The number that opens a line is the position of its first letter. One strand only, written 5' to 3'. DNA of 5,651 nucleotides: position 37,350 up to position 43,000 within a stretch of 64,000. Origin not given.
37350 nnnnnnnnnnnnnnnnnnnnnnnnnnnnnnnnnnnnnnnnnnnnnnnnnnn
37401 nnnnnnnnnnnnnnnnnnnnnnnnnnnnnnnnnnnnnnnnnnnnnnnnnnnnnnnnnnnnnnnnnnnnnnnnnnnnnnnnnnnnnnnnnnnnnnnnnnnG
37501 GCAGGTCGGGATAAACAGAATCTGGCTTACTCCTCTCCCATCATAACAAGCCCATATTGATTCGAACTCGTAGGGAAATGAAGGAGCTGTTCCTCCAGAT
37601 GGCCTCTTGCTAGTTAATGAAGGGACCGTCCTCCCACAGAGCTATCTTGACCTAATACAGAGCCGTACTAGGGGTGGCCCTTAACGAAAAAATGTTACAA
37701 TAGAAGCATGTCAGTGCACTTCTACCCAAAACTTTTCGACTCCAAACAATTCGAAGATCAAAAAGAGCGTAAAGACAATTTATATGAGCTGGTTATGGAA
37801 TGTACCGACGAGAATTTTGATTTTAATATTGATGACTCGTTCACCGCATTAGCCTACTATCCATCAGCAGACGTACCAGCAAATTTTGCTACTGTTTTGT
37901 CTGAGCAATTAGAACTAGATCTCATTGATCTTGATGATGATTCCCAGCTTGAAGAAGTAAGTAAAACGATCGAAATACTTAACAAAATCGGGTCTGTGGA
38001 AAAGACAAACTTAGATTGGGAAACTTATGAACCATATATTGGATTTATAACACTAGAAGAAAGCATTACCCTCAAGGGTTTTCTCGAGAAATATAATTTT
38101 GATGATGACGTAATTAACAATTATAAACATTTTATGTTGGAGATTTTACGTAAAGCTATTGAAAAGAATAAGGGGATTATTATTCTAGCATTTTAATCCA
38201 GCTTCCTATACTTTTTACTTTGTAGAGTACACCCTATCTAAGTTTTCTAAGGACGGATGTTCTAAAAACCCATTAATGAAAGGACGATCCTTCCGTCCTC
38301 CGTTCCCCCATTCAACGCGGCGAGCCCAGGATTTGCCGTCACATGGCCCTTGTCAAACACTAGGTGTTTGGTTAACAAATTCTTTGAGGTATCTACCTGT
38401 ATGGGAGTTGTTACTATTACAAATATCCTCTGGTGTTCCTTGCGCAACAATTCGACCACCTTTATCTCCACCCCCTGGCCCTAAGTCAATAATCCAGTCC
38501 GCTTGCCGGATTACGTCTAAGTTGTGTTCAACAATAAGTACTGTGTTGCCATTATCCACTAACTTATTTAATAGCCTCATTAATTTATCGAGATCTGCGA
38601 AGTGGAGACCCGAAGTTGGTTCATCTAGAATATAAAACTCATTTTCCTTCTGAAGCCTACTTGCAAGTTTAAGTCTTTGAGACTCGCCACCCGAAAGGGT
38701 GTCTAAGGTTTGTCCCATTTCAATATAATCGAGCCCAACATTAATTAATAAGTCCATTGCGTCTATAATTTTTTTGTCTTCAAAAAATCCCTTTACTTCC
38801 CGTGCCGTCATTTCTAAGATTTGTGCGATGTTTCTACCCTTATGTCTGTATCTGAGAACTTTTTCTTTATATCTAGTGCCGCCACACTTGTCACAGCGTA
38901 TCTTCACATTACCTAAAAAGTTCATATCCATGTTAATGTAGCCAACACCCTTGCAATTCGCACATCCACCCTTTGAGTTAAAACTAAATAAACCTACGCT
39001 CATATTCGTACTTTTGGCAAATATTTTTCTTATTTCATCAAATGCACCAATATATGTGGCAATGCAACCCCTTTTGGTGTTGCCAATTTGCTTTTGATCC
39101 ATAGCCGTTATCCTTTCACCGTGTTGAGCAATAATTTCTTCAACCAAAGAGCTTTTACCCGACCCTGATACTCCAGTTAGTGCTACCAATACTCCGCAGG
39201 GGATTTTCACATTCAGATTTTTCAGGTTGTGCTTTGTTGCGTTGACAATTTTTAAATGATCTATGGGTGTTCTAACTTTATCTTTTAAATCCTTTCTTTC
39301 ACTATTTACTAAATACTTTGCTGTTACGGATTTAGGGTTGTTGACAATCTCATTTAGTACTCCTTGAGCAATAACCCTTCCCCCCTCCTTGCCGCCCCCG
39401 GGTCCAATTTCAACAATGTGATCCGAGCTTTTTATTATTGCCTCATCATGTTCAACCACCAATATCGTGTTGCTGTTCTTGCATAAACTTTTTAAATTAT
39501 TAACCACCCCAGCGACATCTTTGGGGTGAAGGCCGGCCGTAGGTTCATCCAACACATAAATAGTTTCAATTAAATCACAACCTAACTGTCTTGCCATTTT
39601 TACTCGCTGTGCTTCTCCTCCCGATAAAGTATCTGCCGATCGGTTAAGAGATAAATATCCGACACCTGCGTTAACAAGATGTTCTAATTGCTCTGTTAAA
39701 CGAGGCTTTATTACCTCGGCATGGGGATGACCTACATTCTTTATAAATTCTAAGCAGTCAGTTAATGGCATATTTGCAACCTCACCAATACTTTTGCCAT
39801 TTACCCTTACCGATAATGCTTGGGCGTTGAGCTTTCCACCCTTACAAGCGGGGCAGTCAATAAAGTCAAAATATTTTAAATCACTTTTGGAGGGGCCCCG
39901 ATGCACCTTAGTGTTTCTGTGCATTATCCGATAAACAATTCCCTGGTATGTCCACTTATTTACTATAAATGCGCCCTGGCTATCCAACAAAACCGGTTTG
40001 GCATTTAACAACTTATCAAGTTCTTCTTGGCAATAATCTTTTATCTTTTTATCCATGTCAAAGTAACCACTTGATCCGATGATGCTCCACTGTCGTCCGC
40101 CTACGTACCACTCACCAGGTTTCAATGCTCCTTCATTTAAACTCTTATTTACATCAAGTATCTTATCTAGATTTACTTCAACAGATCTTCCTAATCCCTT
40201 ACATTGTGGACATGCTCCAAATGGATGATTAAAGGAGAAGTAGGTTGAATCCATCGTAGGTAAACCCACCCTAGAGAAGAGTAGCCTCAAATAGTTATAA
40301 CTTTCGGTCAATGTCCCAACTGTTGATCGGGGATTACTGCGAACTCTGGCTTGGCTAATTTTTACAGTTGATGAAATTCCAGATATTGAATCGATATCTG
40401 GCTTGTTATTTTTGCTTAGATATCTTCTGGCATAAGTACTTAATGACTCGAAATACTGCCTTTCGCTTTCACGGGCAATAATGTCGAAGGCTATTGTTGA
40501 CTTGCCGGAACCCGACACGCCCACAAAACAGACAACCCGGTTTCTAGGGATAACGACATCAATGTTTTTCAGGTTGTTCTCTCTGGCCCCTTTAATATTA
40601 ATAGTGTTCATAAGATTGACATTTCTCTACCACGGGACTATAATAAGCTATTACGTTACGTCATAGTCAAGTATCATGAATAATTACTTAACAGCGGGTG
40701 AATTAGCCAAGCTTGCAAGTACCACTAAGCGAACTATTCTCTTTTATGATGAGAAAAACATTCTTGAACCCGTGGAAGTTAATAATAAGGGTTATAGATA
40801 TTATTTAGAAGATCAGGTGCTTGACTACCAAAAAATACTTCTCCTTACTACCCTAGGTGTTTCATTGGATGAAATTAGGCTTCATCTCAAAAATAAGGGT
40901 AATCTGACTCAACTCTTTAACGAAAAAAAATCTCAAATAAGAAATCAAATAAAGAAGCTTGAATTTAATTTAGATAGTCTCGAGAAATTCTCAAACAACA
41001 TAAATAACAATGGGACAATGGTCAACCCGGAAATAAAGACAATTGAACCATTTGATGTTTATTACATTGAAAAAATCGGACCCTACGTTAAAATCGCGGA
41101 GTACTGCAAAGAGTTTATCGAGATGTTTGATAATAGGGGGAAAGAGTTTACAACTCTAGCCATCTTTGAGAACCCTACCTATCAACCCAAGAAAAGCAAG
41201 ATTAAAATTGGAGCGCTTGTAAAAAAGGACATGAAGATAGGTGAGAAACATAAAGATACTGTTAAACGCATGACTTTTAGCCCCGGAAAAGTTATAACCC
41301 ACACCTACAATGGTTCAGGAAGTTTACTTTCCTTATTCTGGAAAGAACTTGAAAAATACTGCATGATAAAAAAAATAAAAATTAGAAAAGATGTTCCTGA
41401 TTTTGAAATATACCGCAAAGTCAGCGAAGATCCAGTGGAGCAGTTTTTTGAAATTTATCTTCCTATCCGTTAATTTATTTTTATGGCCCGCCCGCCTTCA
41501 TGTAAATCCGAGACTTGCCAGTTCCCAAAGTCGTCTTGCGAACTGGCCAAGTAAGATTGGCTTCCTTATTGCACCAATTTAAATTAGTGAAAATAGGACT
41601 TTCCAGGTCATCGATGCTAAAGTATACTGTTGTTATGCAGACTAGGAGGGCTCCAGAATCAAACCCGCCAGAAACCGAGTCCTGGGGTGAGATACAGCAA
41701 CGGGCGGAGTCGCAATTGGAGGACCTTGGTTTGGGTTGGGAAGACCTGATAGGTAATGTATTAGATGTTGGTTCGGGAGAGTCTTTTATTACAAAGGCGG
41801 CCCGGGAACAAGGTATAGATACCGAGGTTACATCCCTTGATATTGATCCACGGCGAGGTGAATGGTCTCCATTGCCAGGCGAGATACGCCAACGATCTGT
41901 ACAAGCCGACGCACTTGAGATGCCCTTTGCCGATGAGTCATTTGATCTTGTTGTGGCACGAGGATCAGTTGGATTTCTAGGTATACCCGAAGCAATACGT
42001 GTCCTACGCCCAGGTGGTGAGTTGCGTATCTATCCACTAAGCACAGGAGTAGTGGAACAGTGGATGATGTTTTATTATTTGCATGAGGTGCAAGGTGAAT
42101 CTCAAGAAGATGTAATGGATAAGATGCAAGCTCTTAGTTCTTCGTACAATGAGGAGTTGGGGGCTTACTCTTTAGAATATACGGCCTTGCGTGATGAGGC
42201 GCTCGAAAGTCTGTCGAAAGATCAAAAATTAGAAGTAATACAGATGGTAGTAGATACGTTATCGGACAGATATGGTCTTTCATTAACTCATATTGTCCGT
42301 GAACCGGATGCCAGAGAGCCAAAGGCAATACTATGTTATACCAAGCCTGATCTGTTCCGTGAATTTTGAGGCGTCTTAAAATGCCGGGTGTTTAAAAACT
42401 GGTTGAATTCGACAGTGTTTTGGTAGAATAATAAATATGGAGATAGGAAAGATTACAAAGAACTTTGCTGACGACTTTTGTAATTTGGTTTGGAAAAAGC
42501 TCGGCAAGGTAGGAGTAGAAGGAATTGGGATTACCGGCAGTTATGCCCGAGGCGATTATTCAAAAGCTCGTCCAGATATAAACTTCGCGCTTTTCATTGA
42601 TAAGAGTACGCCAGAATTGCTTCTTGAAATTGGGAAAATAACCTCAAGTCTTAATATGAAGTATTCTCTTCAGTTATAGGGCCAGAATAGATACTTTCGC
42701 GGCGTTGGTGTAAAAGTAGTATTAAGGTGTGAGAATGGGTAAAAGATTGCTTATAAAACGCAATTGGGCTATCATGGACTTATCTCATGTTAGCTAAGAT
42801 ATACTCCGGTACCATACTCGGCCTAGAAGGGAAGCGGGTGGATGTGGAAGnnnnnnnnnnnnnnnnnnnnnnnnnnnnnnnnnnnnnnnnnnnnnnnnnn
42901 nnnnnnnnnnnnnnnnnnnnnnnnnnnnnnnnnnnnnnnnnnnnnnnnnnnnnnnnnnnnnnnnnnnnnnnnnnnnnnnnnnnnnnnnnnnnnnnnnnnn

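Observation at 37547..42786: AT-rich accessory patch inserted between rnpB and comM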

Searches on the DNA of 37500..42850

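Call 71: search_rna_families(source=window, start=37500, end=42850, threshold=evalue, max_evalue=0.1)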
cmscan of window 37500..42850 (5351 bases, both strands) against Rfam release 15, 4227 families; matches with E-value up to 0.1: 0.
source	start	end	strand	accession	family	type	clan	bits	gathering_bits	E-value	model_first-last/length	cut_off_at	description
